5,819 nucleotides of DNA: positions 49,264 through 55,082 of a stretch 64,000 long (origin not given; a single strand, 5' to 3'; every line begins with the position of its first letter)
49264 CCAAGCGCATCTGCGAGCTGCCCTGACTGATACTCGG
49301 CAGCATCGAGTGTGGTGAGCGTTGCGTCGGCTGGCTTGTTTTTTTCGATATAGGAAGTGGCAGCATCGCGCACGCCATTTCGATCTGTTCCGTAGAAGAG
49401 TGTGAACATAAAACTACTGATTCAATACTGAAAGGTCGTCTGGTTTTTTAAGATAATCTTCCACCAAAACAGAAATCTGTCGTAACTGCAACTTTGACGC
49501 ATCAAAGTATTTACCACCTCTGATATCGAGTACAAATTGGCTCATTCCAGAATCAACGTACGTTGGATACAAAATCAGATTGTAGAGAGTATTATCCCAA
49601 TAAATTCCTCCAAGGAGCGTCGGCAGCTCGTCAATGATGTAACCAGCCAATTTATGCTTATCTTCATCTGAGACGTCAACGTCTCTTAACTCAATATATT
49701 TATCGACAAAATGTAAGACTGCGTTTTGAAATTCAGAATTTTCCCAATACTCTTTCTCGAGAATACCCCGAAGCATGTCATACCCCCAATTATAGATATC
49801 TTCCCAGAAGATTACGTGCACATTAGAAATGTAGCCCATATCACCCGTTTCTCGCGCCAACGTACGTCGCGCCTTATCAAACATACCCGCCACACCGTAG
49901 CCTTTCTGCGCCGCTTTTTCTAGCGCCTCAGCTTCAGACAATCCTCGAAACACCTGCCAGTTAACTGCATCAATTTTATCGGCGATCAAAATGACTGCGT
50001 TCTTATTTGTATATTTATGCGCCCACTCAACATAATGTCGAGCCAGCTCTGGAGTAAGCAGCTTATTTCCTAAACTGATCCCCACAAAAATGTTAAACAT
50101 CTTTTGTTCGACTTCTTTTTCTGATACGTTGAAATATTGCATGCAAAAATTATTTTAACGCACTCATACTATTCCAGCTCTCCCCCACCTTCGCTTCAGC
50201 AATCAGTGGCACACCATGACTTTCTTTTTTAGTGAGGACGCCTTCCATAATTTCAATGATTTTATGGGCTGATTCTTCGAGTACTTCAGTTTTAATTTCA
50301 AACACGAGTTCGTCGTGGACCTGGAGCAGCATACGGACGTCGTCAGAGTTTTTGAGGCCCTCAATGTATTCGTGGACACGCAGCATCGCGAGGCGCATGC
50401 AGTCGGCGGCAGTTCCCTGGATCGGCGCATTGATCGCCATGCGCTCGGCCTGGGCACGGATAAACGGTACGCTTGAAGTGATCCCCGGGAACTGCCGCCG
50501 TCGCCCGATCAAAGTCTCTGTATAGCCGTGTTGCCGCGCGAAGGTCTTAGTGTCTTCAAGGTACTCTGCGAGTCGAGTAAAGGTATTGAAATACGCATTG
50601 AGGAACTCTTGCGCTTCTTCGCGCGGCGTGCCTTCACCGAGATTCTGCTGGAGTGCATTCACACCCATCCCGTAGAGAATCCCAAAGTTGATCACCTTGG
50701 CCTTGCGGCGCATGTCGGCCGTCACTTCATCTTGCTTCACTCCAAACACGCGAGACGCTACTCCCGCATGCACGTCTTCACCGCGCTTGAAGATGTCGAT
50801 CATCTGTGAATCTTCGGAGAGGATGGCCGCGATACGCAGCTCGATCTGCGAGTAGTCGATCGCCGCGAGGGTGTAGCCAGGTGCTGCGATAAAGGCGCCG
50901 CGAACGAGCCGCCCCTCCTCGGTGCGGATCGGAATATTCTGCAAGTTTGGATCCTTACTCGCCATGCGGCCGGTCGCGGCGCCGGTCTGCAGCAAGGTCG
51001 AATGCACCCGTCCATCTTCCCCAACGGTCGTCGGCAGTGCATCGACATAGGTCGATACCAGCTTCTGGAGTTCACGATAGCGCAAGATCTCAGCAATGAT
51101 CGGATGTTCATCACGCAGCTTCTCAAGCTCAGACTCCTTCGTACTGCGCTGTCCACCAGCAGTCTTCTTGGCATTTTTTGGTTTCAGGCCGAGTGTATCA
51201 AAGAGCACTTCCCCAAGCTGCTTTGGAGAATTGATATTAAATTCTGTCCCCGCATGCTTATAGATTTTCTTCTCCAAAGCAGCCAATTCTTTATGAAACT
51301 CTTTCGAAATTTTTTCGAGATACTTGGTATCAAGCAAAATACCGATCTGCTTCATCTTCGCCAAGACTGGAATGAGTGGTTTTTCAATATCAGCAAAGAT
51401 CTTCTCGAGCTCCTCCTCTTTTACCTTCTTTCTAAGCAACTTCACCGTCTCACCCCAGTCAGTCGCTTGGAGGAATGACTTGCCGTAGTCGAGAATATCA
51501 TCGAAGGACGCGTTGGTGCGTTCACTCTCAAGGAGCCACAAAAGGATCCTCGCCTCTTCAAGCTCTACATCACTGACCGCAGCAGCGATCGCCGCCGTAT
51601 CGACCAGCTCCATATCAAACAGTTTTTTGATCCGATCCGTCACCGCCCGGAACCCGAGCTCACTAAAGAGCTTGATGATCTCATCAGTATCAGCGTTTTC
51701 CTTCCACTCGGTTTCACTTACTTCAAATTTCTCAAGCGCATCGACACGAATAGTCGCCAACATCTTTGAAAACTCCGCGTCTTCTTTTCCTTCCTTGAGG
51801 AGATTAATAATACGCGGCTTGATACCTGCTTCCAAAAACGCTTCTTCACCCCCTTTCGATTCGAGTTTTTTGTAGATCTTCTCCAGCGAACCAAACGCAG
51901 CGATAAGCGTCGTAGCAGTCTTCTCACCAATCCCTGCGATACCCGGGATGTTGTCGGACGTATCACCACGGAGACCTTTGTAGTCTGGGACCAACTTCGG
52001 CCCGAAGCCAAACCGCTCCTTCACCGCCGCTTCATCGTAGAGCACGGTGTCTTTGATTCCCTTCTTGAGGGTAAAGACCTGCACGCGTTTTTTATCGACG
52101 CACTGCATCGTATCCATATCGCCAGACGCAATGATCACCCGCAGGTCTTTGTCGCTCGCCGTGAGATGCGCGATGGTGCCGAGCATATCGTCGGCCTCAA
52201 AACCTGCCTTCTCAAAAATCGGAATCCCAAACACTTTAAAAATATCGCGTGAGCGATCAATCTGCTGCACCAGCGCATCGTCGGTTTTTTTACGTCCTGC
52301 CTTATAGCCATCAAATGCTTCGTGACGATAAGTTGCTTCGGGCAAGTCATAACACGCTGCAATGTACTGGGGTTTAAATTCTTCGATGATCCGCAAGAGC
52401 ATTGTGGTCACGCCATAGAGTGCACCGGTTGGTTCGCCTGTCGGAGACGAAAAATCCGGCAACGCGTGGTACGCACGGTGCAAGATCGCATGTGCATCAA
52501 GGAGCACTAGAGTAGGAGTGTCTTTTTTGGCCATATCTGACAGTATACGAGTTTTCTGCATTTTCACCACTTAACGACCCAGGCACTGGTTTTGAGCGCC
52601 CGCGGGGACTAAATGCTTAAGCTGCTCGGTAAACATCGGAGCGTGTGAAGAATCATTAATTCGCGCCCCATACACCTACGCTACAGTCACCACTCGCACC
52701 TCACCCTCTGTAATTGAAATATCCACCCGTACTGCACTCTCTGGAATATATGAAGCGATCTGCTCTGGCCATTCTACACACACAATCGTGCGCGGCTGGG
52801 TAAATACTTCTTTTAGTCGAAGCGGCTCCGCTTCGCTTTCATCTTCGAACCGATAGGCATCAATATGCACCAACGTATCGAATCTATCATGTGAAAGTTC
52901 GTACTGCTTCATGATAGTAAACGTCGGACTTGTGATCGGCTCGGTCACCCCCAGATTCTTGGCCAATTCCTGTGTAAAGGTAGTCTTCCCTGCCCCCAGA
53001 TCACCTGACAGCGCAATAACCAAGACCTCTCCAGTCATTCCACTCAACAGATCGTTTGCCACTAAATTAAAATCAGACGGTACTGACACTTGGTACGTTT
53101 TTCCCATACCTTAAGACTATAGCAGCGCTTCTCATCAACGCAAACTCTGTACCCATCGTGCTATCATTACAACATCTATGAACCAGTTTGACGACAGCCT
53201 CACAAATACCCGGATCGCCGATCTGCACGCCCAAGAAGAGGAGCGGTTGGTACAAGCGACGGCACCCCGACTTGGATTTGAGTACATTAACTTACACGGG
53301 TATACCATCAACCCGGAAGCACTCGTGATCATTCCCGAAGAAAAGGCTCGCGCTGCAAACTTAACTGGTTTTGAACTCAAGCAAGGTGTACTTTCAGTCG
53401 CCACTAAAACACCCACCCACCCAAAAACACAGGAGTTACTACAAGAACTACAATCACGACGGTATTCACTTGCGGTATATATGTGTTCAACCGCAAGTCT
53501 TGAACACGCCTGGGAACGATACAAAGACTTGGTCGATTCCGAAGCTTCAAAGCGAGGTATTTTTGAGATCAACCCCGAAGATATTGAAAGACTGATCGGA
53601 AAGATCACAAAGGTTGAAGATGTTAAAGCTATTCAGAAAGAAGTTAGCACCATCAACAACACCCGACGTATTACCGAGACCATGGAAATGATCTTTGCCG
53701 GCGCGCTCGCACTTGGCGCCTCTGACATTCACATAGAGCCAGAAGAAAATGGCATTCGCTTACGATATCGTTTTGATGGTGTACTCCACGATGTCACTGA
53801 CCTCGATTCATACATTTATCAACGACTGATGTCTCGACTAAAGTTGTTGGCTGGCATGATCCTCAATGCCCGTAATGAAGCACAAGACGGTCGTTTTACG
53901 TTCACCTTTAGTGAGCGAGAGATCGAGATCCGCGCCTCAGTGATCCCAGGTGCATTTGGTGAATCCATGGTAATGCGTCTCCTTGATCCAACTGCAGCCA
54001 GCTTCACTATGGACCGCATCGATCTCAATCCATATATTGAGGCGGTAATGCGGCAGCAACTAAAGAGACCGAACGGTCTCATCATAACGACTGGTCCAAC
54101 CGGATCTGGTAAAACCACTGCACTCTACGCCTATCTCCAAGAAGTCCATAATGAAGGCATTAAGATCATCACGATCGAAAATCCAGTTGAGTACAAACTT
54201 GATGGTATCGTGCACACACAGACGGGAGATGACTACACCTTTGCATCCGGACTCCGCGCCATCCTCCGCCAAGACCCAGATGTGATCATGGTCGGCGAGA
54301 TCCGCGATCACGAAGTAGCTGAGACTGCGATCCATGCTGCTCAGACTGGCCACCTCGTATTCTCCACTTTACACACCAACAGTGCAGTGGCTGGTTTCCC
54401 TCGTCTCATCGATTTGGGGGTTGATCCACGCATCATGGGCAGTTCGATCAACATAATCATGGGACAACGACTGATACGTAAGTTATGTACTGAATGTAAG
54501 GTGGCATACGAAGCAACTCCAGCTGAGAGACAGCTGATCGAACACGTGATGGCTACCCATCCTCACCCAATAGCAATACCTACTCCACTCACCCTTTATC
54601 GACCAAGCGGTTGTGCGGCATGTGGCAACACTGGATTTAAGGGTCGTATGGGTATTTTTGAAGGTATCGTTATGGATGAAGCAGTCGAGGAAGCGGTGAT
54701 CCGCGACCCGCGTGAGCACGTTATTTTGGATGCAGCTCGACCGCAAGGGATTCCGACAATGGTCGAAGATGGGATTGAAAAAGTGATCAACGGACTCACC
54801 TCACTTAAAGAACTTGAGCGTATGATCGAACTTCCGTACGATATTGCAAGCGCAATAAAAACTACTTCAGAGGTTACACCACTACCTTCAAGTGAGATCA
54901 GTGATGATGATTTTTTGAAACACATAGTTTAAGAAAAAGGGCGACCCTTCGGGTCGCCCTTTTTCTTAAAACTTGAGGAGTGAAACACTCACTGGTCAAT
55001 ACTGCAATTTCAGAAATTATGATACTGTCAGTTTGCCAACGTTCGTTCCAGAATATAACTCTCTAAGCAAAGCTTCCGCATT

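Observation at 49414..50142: tRNA-dependent cyclodipeptide synthase homolog embedded between polA and holA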

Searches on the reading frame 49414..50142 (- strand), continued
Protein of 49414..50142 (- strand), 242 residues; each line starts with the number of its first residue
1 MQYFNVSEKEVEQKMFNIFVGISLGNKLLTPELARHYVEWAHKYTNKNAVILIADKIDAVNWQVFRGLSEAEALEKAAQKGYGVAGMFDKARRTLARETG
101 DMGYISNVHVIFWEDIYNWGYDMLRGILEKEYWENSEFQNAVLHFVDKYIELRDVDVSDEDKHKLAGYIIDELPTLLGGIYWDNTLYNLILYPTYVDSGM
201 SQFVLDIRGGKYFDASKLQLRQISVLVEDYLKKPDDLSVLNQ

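Call 63: search_protein_families(library=pfam, proteins=[L018:6266-6763:+, L018:6988-7290:+, L018:7299-7868:+, L018:8729-10066:-, L018:10372-10935:-, L018:11562-12380:+, L025:4161-5396:-, L025:5409-6689:-, L025:6699-7826:-, L025:8808-10496:+], max_evalue=0.00001)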
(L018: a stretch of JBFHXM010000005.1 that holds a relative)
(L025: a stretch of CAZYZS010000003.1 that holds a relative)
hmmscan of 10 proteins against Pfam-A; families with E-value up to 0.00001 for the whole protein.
L018:6266-6763:+ (166 aa): 0 families

L018:6988-7290:+ (101 aa): 0 families

L018:7299-7868:+ (190 aa): 0 families

L018:8729-10066:- (445 aa): 4 families
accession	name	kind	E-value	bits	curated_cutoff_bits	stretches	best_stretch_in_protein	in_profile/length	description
PF22505.1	RNase_J_b_CASP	-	7.4e-26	90.8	27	1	238-357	3-114/126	Ribonuclease J, beta-CASP domain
PF07521.17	RMMBL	-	3.4e-12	46.6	21.6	1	375-426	5-57/63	Zn-dependent metallo-hydrolase RNA specificity domain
PF00753.33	Lactamase_B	-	3.4e-10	40.6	22.7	1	55-177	33-155/196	Metallo-beta-lactamase superfamily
PF12706.13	Lactamase_B_2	-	8.3e-10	39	27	1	63-168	24-139/200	Beta-lactamase superfamily domain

L018:10372-10935:- (187 aa): 0 families

L018:11562-12380:+ (273 aa): 7 families
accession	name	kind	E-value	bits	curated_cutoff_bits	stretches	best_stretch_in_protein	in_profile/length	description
PF13649.12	Methyltransf_25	-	7.6e-13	49.4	27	1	68-159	1-97/97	Methyltransferase domain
PF13489.12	Methyltransf_23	-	5.6e-11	42.9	27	1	49-246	6-161/164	Methyltransferase domain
PF08241.18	Methyltransf_11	-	3.5e-10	40.8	21.2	1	69-163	1-95/95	Methyltransferase domain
PF13847.12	Methyltransf_31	-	4.7e-09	36.5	27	1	67-189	6-130/145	Methyltransferase domain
PF08242.18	Methyltransf_12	-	1.1e-08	36.1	30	1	69-161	1-98/98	Methyltransferase domain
PF01209.24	Ubie_methyltran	-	4.4e-07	29.9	20.1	1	43-161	26-149/233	ubiE/COQ5 methyltransferase family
PF05401.17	NodS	-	1.9e-06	28.3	24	1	50-169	29-150/201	Nodulation protein S (NodS)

L025:4161-5396:- (411 aa): 1 family
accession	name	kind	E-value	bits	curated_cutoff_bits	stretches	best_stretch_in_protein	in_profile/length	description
PF07690.21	MFS_1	-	1.5e-30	106.8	33.4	2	227-401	2-179/347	Major Facilitator Superfamily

L025:5409-6689:- (426 aa): 1 family
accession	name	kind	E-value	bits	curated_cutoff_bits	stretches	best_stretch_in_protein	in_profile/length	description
PF03435.24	Sacchrp_dh_NADP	-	3.8e-06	27.7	25.1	1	25-137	2-112/129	Saccharopine dehydrogenase NADP binding domain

L025:6699-7826:- (375 aa): 1 family
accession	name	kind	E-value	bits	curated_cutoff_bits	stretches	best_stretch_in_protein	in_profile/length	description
PF01757.29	Acyl_transf_3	-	7.6e-31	107.8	31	1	9-360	2-324/326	Acyltransferase domain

L025:8808-10496:+ (563 aa): 3 families
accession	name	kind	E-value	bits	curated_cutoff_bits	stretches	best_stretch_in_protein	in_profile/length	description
PF01068.26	DNA_ligase_A_M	-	6.9e-54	183.1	26.2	1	229-427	2-202/204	ATP dependent DNA ligase domain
PF04675.19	DNA_ligase_A_N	-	1.2e-43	149.8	24.6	1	3-175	2-173/174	DNA ligase N terminus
PF04679.21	DNA_ligase_A_C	-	1.5e-14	54.6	27.5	1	449-544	1-94/94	ATP dependent DNA ligase C terminal region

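Call 64: search_protein_representatives(protein=window:49414-50142:-)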
Query: 242 residues. Proteins with E-value up to 0.001 (for the whole library): 248; up to 1e-10: 142; up to 1e-30: 15. The best 150 are listed.
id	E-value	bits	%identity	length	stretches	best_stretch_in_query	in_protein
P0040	8.1e-107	372.8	69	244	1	1-232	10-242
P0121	7.9e-54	199.3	45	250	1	13-235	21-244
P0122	4.4e-51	190.3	44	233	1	1-232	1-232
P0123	1.0e-44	169.4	42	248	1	2-229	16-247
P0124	1.1e-41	159.5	39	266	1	4-224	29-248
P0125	2.6e-39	151.7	40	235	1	2-232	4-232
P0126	7.2e-39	150.3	42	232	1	15-234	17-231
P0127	3.3e-38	148.1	39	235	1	3-231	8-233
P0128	9.4e-36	140.1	39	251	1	1-230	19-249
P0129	1.2e-34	136.5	34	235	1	2-231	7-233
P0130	1.2e-33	133.2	44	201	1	2-162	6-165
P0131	3.7e-33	131.6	35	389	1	3-230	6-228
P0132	1.0e-31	126.9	38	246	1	2-215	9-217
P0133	1.4e-31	126.4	38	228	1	3-208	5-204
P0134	3.2e-31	125.3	36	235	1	2-208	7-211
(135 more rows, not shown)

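Call 67: find_encoding_contigs(protein=P0001, flank=4000, max_places=6)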
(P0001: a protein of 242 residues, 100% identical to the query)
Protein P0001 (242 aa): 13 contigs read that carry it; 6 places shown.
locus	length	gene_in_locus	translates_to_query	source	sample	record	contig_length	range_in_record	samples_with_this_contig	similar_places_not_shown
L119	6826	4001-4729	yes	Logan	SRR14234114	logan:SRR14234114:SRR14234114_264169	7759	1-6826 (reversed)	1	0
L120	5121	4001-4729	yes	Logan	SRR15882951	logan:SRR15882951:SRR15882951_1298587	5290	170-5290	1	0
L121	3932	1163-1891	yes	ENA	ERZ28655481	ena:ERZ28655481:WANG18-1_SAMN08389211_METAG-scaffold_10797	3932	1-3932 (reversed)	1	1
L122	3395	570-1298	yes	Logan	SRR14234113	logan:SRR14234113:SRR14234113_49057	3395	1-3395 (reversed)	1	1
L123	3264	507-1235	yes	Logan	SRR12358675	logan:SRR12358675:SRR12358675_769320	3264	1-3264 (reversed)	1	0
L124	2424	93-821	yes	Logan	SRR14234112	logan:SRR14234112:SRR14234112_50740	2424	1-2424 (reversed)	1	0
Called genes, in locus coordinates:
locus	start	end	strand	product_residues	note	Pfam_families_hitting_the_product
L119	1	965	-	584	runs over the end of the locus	PF05157:MshEN (weak), PF00437:T2SSE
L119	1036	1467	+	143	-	PF02367:TsaE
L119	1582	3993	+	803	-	PF02739:5_3_exonuc_N, PF01367:5_3_exonuc, PF00476:DNA_pol_A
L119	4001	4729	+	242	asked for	PF16715:CDPS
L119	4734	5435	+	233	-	-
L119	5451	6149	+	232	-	PF00520:Ion_trans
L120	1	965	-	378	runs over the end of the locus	?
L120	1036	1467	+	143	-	PF02367:TsaE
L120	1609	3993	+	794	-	PF02739:5_3_exonuc_N, PF01367:5_3_exonuc, PF00476:DNA_pol_A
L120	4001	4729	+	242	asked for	PF16715:CDPS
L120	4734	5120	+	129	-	?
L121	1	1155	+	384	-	?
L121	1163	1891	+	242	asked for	PF16715:CDPS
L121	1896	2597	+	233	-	-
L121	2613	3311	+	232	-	PF00520:Ion_trans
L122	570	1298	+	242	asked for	PF16715:CDPS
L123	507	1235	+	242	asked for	PF16715:CDPS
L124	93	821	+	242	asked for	PF16715:CDPS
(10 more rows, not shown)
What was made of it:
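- The arrangement is stable in six independent assemblies (call 67).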

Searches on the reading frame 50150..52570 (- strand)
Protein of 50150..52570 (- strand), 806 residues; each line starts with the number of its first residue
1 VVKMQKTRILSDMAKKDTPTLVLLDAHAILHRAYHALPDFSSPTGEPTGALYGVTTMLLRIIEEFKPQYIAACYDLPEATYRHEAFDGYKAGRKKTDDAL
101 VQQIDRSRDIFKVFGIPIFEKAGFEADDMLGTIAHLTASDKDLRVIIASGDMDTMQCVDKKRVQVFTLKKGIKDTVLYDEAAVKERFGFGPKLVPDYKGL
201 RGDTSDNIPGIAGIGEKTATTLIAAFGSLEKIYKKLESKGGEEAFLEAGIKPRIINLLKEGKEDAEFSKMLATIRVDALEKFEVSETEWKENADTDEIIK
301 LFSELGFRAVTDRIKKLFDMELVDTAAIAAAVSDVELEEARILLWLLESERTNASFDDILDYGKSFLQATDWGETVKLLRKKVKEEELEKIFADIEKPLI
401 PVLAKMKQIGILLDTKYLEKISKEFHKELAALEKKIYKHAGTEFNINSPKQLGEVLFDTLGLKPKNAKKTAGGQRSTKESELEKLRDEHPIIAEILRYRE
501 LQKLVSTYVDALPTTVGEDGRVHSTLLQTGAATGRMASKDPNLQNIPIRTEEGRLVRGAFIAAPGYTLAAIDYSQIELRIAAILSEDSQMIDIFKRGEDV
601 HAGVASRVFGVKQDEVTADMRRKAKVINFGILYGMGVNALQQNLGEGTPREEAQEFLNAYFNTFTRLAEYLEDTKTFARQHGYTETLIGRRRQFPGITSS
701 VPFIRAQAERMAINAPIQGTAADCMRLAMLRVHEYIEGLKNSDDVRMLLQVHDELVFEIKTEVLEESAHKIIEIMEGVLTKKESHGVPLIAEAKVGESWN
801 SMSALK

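Call 3: search_protein_families(library=pfam, proteins=[window:50150-52570:-], max_evalue=1)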
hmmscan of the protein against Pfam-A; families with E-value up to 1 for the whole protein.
window:50150-52570:- (806 aa): 6 families
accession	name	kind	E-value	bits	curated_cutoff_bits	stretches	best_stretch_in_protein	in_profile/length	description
PF00476.26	DNA_pol_A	-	9e-143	476.2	34.3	1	416-800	2-380/381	DNA polymerase family A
PF02739.22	5_3_exonuc_N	-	3.1e-49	167.3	34.3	1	20-188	1-164/164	5'-3' exonuclease, N-terminal resolvase-like domain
PF01367.25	5_3_exonuc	-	4.1e-25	88.5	40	1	191-292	3-94/97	5'-3' exonuclease, C-terminal SAM fold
PF12826.13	HHH_2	-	0.037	14.6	27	1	210-234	7-31/64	Helix-hairpin-helix motif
PF13361.12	UvrD_C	-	0.042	13.7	25.6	0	368-428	34-94/350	UvrD-like helicase C-terminal domain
PF14520.12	HHH_5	-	0.068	14.1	27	1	211-233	7-30/57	Helix-hairpin-helix domain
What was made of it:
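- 50150..52570 (-): polA (DNA polymerase I), the upstream frame of the insertion slot. PF00476, PF02739 and PF01367 hits (call 3).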

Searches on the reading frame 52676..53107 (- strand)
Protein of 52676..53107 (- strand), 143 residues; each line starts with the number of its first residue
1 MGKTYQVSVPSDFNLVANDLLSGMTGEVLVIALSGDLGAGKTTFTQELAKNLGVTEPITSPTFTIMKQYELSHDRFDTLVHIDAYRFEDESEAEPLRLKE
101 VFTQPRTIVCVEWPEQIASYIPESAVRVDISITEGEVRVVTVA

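Call 3: search_protein_families(library=pfam, proteins=[window:52676-53107:-], max_evalue=1)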
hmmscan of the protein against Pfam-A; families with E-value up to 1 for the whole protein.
window:52676-53107:- (143 aa): 18 families
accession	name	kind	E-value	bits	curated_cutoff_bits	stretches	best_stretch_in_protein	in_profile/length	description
PF02367.23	TsaE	-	2e-34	118.8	26.6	1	26-134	19-122/128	Threonylcarbamoyl adenosine biosynthesis protein TsaE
PF13238.12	AAA_18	-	0.001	20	29.4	1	31-63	1-25/128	AAA domain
PF00485.24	PRK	-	0.0031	17.8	22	1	30-83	1-51/196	Phosphoribulokinase / Uridine kinase family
PF07693.20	KAP_NTPase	-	0.016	15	20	1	19-54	10-46/293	KAP family P-loop domain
PF01712.25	dNK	-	0.029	14.6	27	1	31-55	1-25/203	Deoxynucleoside kinase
PF13671.12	AAA_33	-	0.039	14.7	27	1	30-63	1-33/143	AAA domain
PF05729.18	NACHT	-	0.04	14.2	26.7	1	30-53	2-25/167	NACHT domain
PF13189.12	Cytidylate_kin2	-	0.051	14.2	28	1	30-54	1-25/176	Cytidylate kinase-like family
PF13401.12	AAA_22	-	0.055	14.2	27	1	30-61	7-33/130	AAA domain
PF02492.25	cobW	-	0.056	13.5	20.7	1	30-50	2-22/180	CobW/HypB/UreG, nucleotide-binding domain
PF13191.12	AAA_16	-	0.058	14.3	32.6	1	23-55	19-51/167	AAA ATPase domain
PF13481.12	AAA_25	-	0.059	13.4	27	1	18-49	23-54/195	AAA domain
PF08519.17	RFC1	-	0.066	13.7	23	1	48-96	92-141/158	Replication factor RFC1 C terminal domain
PF00910.28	RNA_helicase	-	0.11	13.4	21.5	1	32-56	2-26/105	RNA helicase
PF00931.28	NB-ARC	-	0.14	11.8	23.5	1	16-51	8-41/248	NB-ARC domain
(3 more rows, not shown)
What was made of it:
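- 52676..53107 (-): tsaE, part of the conserved syntenic frame tsaE-polA-[slot]-holA-ion channel. PF02367 E 2e-34 (call 3).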

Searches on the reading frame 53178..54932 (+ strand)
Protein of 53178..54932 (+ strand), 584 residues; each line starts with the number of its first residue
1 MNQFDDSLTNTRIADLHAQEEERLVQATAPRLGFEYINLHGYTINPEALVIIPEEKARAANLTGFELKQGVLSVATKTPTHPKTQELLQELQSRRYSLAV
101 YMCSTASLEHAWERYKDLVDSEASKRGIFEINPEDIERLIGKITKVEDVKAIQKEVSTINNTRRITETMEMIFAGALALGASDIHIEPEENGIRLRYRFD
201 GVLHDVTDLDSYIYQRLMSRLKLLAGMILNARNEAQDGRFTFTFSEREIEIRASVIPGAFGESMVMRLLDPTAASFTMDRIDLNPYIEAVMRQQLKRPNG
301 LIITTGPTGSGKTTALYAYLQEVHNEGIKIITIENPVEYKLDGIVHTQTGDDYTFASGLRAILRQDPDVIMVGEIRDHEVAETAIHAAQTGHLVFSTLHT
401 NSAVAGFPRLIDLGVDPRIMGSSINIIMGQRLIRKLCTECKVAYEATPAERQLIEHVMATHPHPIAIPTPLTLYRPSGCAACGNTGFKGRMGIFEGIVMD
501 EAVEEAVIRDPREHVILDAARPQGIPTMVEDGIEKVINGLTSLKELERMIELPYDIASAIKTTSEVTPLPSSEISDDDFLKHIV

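Call 58: search_protein_families(library=pfam, proteins=[window:53178-54932:+], max_evalue=0.00001)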
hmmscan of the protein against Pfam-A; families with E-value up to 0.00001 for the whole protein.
window:53178-54932:+ (584 aa): 2 families
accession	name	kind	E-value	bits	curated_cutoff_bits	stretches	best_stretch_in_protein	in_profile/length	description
PF00437.27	T2SSE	-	3.4e-108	362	24.9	1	164-548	7-370/370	Type II/IV secretion system protein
PF05157.20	MshEN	-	2.4e-06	27.9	23.1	1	32-118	1-86/90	MshEN domain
